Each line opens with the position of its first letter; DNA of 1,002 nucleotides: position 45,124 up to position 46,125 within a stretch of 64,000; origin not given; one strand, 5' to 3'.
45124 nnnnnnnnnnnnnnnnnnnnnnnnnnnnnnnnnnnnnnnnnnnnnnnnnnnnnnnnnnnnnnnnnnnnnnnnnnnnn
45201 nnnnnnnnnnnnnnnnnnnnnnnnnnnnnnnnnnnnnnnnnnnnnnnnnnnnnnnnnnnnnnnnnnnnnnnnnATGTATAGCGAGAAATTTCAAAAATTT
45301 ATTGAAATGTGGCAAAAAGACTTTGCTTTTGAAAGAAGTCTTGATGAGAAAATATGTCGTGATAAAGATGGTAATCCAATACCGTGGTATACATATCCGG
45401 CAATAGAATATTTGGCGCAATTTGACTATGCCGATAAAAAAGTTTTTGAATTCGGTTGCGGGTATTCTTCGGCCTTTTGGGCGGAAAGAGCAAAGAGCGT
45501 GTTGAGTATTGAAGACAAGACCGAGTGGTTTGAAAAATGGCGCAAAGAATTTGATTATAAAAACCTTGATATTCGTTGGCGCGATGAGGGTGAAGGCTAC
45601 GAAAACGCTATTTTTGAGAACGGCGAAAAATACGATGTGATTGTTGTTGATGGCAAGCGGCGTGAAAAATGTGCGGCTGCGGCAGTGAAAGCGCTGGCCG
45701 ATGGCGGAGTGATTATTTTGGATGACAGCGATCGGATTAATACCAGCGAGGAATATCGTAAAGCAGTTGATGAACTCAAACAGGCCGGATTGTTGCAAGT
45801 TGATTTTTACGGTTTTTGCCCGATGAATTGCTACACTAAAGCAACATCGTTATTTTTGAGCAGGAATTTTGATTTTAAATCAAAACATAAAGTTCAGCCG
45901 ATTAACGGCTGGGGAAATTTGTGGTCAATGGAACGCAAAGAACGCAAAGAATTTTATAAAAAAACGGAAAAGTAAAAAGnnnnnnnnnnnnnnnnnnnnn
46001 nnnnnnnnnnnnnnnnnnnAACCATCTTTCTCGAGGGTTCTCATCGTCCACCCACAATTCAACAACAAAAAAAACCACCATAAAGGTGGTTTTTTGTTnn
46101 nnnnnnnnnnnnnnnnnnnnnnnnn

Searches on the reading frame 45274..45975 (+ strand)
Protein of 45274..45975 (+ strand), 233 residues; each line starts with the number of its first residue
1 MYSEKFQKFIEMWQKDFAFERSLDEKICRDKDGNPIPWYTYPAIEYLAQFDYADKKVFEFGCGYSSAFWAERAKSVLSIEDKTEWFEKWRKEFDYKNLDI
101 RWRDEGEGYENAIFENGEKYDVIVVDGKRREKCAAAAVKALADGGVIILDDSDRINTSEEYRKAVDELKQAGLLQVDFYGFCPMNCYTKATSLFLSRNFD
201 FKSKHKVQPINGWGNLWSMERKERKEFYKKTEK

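Call 5: search_protein_families(library=pfam, proteins=[window:45274-45975:+])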
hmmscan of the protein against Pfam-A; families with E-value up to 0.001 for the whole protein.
window:45274-45975:+ (233 aa): 1 family
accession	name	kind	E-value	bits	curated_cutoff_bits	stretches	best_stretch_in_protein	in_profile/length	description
PF13578.12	Methyltransf_24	-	0.00023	22.5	26.3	1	59-151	2-104/105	Methyltransferase domain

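Call 30: search_protein_families(library=ncbifam, proteins=[window:45274-45975:+], max_evalue=0.00001)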
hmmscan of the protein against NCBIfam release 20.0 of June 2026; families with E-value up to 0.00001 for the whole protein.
window:45274-45975:+ (233 aa): 1 family
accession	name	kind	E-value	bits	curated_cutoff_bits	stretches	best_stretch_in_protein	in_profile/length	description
NF001453.0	PRK00312.1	equivalog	2.1e-06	27.5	188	1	54-179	81-207/217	protein-L-isoaspartate(D-aspartate) O-methyltransferase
